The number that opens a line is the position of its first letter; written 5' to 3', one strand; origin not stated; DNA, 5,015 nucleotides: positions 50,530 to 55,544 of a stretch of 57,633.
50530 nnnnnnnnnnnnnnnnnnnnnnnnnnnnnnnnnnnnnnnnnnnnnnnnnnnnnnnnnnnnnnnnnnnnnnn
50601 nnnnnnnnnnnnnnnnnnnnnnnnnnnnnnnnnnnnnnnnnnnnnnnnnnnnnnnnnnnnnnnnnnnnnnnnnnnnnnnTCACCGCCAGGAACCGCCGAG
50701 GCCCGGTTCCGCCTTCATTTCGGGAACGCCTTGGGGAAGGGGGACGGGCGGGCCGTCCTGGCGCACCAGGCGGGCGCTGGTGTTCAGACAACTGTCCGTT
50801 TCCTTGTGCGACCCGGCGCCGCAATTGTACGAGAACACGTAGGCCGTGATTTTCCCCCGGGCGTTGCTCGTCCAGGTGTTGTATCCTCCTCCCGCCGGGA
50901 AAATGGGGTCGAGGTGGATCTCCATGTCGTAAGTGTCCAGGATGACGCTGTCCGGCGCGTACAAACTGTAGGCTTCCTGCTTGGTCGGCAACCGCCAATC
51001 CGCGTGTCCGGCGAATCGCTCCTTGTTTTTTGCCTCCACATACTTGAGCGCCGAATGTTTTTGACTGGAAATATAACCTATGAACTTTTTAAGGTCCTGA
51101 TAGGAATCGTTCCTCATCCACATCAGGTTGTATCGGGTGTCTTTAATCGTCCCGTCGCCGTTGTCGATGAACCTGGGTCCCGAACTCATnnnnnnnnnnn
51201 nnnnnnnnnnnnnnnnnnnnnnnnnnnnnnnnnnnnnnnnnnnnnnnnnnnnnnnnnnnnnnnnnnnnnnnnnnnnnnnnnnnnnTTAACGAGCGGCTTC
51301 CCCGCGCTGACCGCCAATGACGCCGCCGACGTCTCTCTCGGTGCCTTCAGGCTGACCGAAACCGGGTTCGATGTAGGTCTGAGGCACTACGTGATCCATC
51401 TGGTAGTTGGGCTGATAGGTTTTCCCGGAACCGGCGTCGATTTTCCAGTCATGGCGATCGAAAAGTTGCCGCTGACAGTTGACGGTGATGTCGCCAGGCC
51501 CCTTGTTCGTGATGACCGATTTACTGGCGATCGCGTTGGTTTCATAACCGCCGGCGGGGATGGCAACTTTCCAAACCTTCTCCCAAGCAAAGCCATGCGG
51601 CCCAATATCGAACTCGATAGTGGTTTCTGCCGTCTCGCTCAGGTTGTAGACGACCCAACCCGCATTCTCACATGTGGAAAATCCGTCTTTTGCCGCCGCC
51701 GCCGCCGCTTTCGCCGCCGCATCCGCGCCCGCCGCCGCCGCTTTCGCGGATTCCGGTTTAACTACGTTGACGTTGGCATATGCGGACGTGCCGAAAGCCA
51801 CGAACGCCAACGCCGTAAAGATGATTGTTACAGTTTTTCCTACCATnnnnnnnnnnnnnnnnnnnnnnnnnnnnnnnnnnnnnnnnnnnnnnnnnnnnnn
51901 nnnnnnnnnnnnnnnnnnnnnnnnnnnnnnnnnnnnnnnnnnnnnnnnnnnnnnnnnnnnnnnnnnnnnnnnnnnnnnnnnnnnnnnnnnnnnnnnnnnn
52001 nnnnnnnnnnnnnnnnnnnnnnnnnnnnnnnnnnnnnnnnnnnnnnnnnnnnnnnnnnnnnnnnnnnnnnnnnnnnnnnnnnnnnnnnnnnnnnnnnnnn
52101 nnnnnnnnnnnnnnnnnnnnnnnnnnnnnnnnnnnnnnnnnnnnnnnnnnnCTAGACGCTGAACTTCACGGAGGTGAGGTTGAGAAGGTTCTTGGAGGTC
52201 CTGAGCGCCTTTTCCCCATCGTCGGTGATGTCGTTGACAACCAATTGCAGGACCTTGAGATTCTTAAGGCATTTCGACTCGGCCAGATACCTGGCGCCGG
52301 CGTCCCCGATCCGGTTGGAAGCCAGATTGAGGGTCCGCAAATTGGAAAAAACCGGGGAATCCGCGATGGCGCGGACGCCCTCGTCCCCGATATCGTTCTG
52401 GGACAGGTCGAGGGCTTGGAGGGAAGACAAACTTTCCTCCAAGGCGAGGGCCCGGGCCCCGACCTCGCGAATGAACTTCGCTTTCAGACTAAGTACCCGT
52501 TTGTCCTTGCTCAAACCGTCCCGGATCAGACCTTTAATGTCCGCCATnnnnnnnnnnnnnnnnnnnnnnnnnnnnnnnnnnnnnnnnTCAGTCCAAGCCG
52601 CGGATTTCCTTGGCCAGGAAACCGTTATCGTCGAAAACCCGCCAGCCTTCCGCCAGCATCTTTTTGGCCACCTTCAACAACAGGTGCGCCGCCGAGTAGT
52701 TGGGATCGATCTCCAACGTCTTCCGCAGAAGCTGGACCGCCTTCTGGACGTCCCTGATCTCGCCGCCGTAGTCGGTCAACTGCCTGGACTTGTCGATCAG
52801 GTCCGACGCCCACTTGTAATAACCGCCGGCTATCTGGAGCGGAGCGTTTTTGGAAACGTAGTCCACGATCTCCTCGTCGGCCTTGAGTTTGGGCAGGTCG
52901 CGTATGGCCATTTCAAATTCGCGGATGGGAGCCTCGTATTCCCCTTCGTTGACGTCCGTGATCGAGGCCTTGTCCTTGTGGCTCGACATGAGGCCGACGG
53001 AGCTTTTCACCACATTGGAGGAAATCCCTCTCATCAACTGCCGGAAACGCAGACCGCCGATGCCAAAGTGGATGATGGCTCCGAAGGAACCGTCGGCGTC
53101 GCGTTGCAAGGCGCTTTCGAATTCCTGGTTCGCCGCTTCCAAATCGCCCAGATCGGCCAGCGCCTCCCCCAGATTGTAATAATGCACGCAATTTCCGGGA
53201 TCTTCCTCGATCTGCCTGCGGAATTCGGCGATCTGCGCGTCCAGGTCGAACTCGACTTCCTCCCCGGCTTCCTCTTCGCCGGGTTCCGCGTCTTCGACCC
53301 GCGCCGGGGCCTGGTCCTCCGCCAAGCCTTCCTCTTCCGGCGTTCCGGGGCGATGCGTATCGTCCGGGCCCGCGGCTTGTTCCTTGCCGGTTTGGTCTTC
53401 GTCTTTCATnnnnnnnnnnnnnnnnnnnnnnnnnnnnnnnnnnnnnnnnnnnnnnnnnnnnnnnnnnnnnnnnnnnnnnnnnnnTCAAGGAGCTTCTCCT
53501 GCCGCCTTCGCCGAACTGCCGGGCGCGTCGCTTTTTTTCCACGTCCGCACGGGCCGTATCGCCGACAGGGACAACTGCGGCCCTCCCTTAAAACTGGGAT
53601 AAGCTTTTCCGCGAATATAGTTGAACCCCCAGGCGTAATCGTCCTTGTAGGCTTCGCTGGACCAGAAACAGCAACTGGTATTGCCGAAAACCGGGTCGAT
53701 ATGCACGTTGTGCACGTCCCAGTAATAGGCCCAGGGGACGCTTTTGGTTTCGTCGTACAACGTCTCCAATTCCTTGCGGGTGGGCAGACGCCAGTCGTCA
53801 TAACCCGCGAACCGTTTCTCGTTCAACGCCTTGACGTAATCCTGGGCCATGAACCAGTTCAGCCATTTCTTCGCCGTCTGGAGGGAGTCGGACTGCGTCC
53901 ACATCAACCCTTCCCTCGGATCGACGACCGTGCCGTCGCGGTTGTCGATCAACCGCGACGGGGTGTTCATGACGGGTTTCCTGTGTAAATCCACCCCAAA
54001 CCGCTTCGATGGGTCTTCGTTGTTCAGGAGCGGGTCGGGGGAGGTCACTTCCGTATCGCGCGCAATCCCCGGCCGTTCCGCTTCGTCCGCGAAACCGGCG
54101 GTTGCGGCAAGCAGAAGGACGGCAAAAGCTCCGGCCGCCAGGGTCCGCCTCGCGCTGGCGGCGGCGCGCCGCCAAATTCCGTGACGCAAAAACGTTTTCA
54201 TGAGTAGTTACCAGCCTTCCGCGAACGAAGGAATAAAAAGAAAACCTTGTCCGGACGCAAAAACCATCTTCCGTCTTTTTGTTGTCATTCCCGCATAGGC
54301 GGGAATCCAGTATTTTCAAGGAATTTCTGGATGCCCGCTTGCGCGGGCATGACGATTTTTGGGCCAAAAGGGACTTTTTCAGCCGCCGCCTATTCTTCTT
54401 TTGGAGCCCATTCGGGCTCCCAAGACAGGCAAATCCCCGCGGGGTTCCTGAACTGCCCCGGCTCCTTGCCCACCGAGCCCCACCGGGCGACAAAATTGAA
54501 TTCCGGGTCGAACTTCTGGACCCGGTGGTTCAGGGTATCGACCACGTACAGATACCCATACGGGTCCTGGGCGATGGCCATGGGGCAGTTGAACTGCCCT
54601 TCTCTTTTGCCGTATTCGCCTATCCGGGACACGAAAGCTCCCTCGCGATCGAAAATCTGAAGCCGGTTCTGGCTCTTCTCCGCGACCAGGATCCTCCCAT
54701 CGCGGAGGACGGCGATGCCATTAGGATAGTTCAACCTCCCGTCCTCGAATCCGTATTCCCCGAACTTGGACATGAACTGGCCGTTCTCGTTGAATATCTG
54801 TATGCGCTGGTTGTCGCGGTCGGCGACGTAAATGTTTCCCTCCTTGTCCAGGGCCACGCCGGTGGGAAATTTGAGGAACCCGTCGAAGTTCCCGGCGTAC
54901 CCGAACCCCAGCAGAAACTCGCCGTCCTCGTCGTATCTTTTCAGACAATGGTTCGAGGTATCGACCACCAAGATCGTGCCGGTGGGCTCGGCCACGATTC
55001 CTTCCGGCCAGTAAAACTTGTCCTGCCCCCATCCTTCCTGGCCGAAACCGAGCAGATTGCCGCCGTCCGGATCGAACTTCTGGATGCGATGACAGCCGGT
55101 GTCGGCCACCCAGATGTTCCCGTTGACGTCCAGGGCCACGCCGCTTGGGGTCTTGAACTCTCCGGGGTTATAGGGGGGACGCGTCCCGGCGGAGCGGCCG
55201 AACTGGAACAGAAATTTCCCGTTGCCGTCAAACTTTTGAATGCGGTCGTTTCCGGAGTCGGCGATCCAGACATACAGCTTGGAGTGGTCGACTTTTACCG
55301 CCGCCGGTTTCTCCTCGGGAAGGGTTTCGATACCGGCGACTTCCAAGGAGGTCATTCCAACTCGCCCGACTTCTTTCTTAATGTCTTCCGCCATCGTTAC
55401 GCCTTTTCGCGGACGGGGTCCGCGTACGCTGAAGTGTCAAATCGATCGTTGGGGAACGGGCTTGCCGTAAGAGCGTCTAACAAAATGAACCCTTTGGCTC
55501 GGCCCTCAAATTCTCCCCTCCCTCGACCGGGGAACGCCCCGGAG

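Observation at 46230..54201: Tandem array of eight DUF1566 (C-type-lectin-like) paralogs, seven apparently cytoplasmic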

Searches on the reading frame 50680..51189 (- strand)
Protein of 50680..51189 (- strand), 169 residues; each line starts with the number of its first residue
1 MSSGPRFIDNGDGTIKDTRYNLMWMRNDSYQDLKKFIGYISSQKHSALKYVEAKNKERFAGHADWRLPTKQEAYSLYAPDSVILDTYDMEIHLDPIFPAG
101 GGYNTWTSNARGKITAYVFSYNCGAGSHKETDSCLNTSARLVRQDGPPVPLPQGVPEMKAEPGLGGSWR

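Call 3: search_protein_families(library=pfam, proteins=[window:50680-51189:-], max_evalue=0.01)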
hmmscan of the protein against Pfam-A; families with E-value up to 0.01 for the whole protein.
window:50680-51189:- (169 aa): 1 family
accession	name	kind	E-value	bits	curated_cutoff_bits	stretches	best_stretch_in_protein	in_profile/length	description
PF07603.17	Lcl_C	-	4.4e-17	62.9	34.9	1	13-143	1-117/117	Lcl C-terminal domain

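Call 18: find_homologous_proteins(query=window:50680-51189:-, max_evalue=0.001)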
Query window:50680-51189:- (169 aa): 73 proteins with E <= 0.001 among 88 candidates.
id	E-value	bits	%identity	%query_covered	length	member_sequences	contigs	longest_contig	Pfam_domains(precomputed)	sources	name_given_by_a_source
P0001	6.8e-114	396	100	100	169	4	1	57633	PF07603.18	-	-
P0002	8.6e-71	255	67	100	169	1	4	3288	PF07603.18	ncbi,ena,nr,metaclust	ncbi:MAG: hypothetical protein A3K09_02220 [Nitrospinae bacterium RIFCSPLOWO2_12_FULL_47_7]|nr:MAG: 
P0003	2.2e-70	254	66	100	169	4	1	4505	PF07603.18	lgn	-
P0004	2.9e-70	254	67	97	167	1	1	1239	PF07603.18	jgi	jgi:hypothetical protein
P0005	8.3e-69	249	65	98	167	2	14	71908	PF07603.18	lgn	-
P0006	1.5e-68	248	66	97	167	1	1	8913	PF07603.18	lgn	-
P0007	2.5e-68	247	64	100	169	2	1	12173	PF07603.18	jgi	jgi:hypothetical protein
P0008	1.9e-67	245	63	100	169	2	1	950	PF07603.18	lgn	-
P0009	8.0e-67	243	63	100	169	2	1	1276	PF07603.18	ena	-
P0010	2.3e-66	241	60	100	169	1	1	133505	PF07603.18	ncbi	-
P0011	5.0e-53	198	55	97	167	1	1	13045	PF07603.18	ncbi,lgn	-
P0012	3.0e-51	192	52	100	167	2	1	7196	PF07603.18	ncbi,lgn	ncbi:MAG: DUF1566 domain-containing protein [Nitrospinales bacterium]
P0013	6.7e-51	191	55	97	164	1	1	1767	PF07603.18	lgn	-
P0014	1.1e-50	190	55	100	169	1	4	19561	PF07603.18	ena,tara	tara:strand:- start:2586 stop:3095 length:510 start_codon:yes stop_codon:yes gene_type:complete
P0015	2.6e-50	189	54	99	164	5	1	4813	PF07603.18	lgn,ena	-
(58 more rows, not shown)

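Call 25: search_protein_families(library=ncbifam, proteins=[window:50680-51189:-], max_evalue=0.01)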
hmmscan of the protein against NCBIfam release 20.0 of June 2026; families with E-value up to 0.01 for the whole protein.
window:50680-51189:- (169 aa): 1 family
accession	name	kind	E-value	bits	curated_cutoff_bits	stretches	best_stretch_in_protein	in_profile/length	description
NF047850.1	Lsa25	exception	0.0026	17.6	260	0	6-29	30-53/207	surface adhesin Lsa25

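Call 28: predict_structure(alignment_id=A3)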
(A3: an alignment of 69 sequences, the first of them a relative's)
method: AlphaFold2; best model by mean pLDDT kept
length: 169 residues; sequences in the alignment: 69
mean_pLDDT: 89.7   pTM: 0.85
mean pLDDT of the five models: 89.7, 89.2, 89.1, 88.8, 88.5
residues with pLDDT >= 90: 130; 70-90: 25; 50-70: 4; < 50: 10
segments of 3 or more residues with pLDDT < 50: 162-169
pLDDT, mean of each block of 10 residues (from residue 1): 81 97 98 94 87 98 98 96 94 96 94 91 93 88 95 79 40
secondary structure, 60 per line:
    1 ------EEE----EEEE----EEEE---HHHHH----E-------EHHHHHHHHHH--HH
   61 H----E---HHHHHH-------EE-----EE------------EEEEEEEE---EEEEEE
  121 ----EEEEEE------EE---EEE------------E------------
elements in order: E7-9 E14-17 E22-25 H29-33 H47-56 H70-75 E104-111 E115-120 E125-130 E142-144

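Call 31: fold_search(model_id=the predicted structure, library=pdb)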
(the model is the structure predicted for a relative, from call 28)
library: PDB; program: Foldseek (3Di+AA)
matches with E <= 10: 150; with E <= 0.001: 0
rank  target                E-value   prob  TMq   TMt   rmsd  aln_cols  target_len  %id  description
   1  8q4e_A                4.3e-03  1.00  0.47  0.59   4.6       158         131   16  Structure of Legionella pneumophila Lcl C-terminal domain (released 2023-12-27)
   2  1c3a_B                1.1e-01  0.57  0.37  0.47   7.5       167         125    8  CRYSTAL STRUCTURE OF FLAVOCETIN-A FROM THE HABU SNAKE VENOM, A NOVEL CYCLIC TETRAMER OF C-TYPE LECTIN-LIKE HETERODIMER (released 2000-03-06)
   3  3vlg                  1.4e-01  0.23  0.28  0.36  13.1       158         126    9  Crystal structure of the W150A mutant LOX-1 CTLD showing impaired OxLDL binding (released 2012-04-18)
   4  8oks_A                1.6e-01  0.82  0.41  0.59   6.8       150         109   12  Crystal structure of Bdellovibrio bacteriovorus Bd2740 C-terminal domain (released 2023-10-25)
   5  8oks_B                2.8e-01  0.85  0.47  0.67   4.2       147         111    8  Crystal structure of Bdellovibrio bacteriovorus Bd2740 C-terminal domain (released 2023-10-25)
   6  1oz7_A                3.3e-01  0.20  0.33  0.40   6.5       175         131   11  Crystal structure of Echicetin from the venom of Indian saw-scaled viper (Echis carinatus) at 2.4 resolution (released 2003-12-30)
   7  5n40                  5.1e-01  0.33  0.39  0.22   7.3       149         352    8  Structure of Yersinia pseudotuberculosis adhesin InvE (released 2017-04-12)
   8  1yxj_B                5.1e-01  0.11  0.28  0.34  13.0       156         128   10  Crystal structure of human lectin-like oxidized low-density lipoprotein receptor 1 (LOX-1) at low pH (released 2005-06-14)
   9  5tgn_B                5.5e-01  0.04  0.14  0.18  13.2       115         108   12  Crystal structure of protein Sthe_2403 from Sphaerobacter thermophilus (released 2016-10-26)
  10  5aii_F                6.5e-01  0.03  0.12  0.15  13.7       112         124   12  Discovery and characterization of thermophilic limonene-1,2-epoxide hydrolases from hot spring metagenomic libraries.  (released 2015-06-17)
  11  1v4l_B                7.4e-01  0.23  0.37  0.47   7.2       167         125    6  Crystal structure of a platelet agglutination factor isolated from the venom of Taiwan habu (Trimeresurus mucrosquamat (released 2003-12-02)
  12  1oz7_B                7.4e-01  0.11  0.28  0.36  14.6       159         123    8  Crystal structure of Echicetin from the venom of Indian saw-scaled viper (Echis carinatus) at 2.4 resolution (released 2003-12-30)
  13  6s5l_H                7.4e-01  0.02  0.12  0.15  13.8       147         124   11  Anabaena Apo-C-Terminal Domain Homolog Of The Orange Carotenoid Protein In Native Conditions (released 2020-05-13)
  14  5tgn_A                7.9e-01  0.02  0.12  0.17  13.5       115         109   12  Crystal structure of protein Sthe_2403 from Sphaerobacter thermophilus (released 2016-10-26)
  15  6inn_C                8.4e-01  0.09  0.31  0.11  13.7       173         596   11  Crystal structure of the CysR-CTLD3 fragment of human MR at acidic pH (pH 5.6) (released 2019-09-18)
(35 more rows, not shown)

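Call 54: search_protein_families(library=padloc, proteins=[window:50680-51189:-], max_evalue=0.01)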
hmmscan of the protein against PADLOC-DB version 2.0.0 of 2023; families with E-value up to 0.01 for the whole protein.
window:50680-51189:- (169 aa): 0 families

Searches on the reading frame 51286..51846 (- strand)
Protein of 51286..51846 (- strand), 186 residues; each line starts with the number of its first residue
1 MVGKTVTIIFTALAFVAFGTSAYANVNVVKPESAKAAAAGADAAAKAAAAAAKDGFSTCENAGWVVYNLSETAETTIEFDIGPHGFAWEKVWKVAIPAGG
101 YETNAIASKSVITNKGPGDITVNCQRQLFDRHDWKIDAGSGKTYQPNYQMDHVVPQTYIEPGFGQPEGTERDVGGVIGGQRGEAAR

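Call 3: search_protein_families(library=pfam, proteins=[window:51286-51846:-], max_evalue=0.01)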
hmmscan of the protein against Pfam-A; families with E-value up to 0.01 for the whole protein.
window:51286-51846:- (186 aa): 1 family
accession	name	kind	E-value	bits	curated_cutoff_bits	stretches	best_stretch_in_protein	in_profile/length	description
PF04277.18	OAD_gamma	-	0.0076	17.3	27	0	7-54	12-57/76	Oxaloacetate decarboxylase, gamma chain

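Call 25: search_protein_families(library=ncbifam, proteins=[window:51286-51846:-], max_evalue=0.01)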
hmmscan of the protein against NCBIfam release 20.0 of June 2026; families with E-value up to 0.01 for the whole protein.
window:51286-51846:- (186 aa): 0 families

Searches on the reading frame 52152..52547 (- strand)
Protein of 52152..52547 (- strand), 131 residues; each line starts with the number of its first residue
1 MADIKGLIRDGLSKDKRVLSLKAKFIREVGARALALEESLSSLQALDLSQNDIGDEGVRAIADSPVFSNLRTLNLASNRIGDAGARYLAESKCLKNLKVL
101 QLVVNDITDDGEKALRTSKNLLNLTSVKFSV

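Call 4: search_protein_families(library=pfam, proteins=[window:52152-52547:-], max_evalue=0.01)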
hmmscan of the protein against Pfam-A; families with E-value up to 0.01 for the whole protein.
window:52152-52547:- (131 aa): 5 families
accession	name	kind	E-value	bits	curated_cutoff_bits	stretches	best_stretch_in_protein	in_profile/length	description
PF13516.12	LRR_6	-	1.3e-18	66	23.4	2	41-62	3-24/24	Leucine Rich repeat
PF12799.13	LRR_4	-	5.3e-09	36.5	27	1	69-107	2-39/44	Leucine Rich repeats (2 copies)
PF13855.12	LRR_8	-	2.2e-06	27.8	27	0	68-123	1-55/61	Leucine rich repeat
PF00560.39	LRR_1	-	2.6e-05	23.9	20.6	0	69-81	1-13/23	Leucine Rich Repeat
PF14580.12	LRR_9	-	0.003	17.6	30.5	1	39-125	40-119/175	Leucine-rich repeat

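Call 54: search_protein_families(library=padloc, proteins=[window:52152-52547:-], max_evalue=0.01)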
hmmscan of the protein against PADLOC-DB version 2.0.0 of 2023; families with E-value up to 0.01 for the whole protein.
window:52152-52547:- (131 aa): 0 families

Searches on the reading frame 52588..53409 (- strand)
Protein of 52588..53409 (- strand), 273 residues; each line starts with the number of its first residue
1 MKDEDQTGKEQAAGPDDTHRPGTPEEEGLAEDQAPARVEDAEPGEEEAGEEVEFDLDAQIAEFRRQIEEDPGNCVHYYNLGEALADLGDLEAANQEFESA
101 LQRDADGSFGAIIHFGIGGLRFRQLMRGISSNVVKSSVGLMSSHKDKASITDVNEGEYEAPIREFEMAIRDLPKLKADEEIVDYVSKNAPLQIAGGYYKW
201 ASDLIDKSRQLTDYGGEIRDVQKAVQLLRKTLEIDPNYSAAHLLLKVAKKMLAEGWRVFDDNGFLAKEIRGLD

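Call 4: search_protein_families(library=pfam, proteins=[window:52588-53409:-], max_evalue=0.01)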
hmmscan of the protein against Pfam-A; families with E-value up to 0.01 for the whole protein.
window:52588-53409:- (273 aa): 10 families
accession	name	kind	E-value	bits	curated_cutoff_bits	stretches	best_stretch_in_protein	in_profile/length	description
PF14559.12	TPR_19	-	5.6e-07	30.2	25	0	220-245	6-31/68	Tetratricopeptide repeat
PF13431.12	TPR_17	-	5.9e-07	29.7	24.4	1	67-93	6-32/34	Tetratricopeptide repeat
PF13181.12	TPR_8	-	6.3e-07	29.5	25.7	1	77-105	4-32/34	Tetratricopeptide repeat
PF07719.23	TPR_2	-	1.2e-06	28.6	27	1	77-104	4-31/34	Tetratricopeptide repeat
PF00515.34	TPR_1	-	4.9e-05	23.4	27.8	0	77-104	4-31/34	Tetratricopeptide repeat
PF13428.12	TPR_14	-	5.8e-05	23.8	23.5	0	78-106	5-33/44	Tetratricopeptide repeat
PF13414.12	TPR_11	-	0.00041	20.4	26.8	0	222-245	11-34/42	TPR repeat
PF13424.12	TPR_12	-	0.00066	20.3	30.1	0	60-103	29-74/77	Tetratricopeptide repeat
PF13432.12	TPR_16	-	0.0017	19.2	32.7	0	78-123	1-43/65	Tetratricopeptide repeat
PF14561.12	TPR_20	-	0.0062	17.3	25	0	58-106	6-54/90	Tetratricopeptide repeat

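Call 25: search_protein_families(library=ncbifam, proteins=[window:52588-53409:-], max_evalue=0.01)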
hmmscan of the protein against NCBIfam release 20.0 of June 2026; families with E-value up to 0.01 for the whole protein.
window:52588-53409:- (273 aa): 7 families
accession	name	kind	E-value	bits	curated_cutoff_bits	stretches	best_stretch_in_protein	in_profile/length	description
NF040959.1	MamA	equivalog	7.2e-05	22.3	200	0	60-105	125-170/204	magnetosome protein MamA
NF047558.1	TPR_END_plus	domain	0.0021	18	32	0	77-105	2-30/56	TPR end-of-group domain-containing protein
TIGR02917.1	PEP_TPR_lipo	equivalog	0.0021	16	312.2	0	59-104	450-495/899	XrtA/PEP-CTERM system TPR-repeat protein PrsT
TIGR02521.1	type_IV_pilW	equivalog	0.003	17.2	154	0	67-103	58-94/234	type IV pilus biogenesis/stability protein PilW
NF033762.1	social_mot_Tgl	equivalog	0.0048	16.3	225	0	220-247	46-73/252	social motility TPR repeat lipoprotein Tgl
NF047507.1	TPR_BatC_Lepto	exception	0.0079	15.7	175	0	77-106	99-128/214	TPR repeat-containing protein BatC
TIGR00990.1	3a0801s09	subfamily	0.0086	14.7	757.25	0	60-108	351-399/615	mitochondrial import receptor subunit TOM70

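Call 54: search_protein_families(library=padloc, proteins=[window:52588-53409:-], max_evalue=0.01)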
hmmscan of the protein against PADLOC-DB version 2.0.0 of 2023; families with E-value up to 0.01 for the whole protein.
window:52588-53409:- (273 aa): 0 families

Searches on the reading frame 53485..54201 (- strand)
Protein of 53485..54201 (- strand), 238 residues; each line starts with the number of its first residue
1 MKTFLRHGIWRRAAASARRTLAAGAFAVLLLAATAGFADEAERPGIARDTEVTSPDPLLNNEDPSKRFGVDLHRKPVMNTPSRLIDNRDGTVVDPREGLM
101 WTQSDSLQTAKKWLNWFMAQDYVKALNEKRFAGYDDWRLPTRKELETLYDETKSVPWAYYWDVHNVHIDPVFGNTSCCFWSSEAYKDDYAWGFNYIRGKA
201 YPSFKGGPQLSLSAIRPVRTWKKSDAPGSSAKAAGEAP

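Call 3: search_protein_families(library=pfam, proteins=[window:53485-54201:-], max_evalue=0.01)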
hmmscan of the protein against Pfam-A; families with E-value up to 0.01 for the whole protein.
window:53485-54201:- (238 aa): 1 family
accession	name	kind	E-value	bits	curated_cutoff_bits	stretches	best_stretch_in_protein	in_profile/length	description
PF07603.17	Lcl_C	-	3.9e-23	82.4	34.9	1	90-207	1-109/117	Lcl C-terminal domain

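Call 54: search_protein_families(library=padloc, proteins=[window:53485-54201:-], max_evalue=0.01)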
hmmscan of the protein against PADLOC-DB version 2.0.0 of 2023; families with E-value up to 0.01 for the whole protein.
window:53485-54201:- (238 aa): 0 families

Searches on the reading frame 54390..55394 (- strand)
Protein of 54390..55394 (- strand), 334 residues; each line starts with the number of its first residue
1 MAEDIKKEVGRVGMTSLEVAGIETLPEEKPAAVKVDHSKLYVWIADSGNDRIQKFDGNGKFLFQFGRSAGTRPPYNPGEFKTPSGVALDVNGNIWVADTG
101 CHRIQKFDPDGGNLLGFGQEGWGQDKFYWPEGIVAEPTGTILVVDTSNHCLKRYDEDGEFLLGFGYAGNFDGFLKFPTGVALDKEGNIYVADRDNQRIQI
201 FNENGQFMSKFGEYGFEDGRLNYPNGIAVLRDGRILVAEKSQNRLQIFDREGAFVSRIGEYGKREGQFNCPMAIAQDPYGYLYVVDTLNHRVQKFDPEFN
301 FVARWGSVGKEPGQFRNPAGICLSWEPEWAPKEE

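Call 4: search_protein_families(library=pfam, proteins=[window:54390-55394:-], max_evalue=0.01)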
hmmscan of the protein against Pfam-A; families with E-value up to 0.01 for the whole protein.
window:54390-55394:- (334 aa): 13 families
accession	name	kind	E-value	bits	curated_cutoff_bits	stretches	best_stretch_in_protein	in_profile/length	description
PF01436.27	NHL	-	1.8e-48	160.6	20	4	175-201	2-28/28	NHL repeat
PF08450.18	SGL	-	2.3e-16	60.6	26.3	2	34-114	142-216/246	SMP-30/Gluconolactonase/LRE-like region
PF17170.10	DUF5128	-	2.5e-12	47.1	22.9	1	231-297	52-119/321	6-bladed beta-propeller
PF13449.12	Phytase-like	-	2.4e-09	38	27.6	0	85-113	72-99/284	Esterase-like activity of phytase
PF25021.1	TEN_NHL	-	6.6e-09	35.6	27.1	0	174-206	141-171/357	Teneurin NHL domain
PF06739.17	SBBP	-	1.3e-08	35.1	20.5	1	176-191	14-29/38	Beta-propeller repeat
PF22701.2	Mala_s_1-like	-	1.3e-07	32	27.5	1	35-143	96-192/195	Mal s 1 allergenic protein-like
PF24684.1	Vgb_lyase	-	2.2e-06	27.1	50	1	82-296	14-208/290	Virginiamycin B lyase family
PF16288.11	DUF4934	-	2.4e-06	28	27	0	141-208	35-101/102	Domain of unknown function (DUF4934)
PF07494.17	Reg_prop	-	7.4e-05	22.9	20.4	0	86-98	10-22/24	Two component regulator propeller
PF06977.17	SdiA-regulated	-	8.8e-05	22.2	21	0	136-191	181-239/249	SdiA-regulated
PF18975.6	DUF5711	-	0.0092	15.7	26.3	0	184-290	64-161/344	Family of unknown function (DUF5711)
PF13585.12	CHU_C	-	0.0097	16.4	27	0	239-287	25-72/86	CHU_C Type IX secretion signal domain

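Call 25: search_protein_families(library=ncbifam, proteins=[window:54390-55394:-], max_evalue=0.01)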
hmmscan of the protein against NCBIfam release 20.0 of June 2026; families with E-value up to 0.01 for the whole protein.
window:54390-55394:- (334 aa): 3 families
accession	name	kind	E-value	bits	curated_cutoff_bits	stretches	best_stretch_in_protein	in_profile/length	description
NF035926.1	scyF_NHL_VPEP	equivalog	2.6e-57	194.7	350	3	79-213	150-285/376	scytonemin biosynthesis PEP-CTERM protein ScyF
NF047780.1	LIC12708_fam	subfamily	5.3e-11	42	150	0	195-258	155-220/391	LIC_12708 family protein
NF033206.1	ScyE_fam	subfamily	3.3e-07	30.1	80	0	221-264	7-56/333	ScyD/ScyE family protein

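Call 54: search_protein_families(library=padloc, proteins=[window:54390-55394:-], max_evalue=0.01)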
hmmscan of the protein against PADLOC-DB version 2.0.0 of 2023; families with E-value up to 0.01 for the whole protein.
window:54390-55394:- (334 aa): 0 families
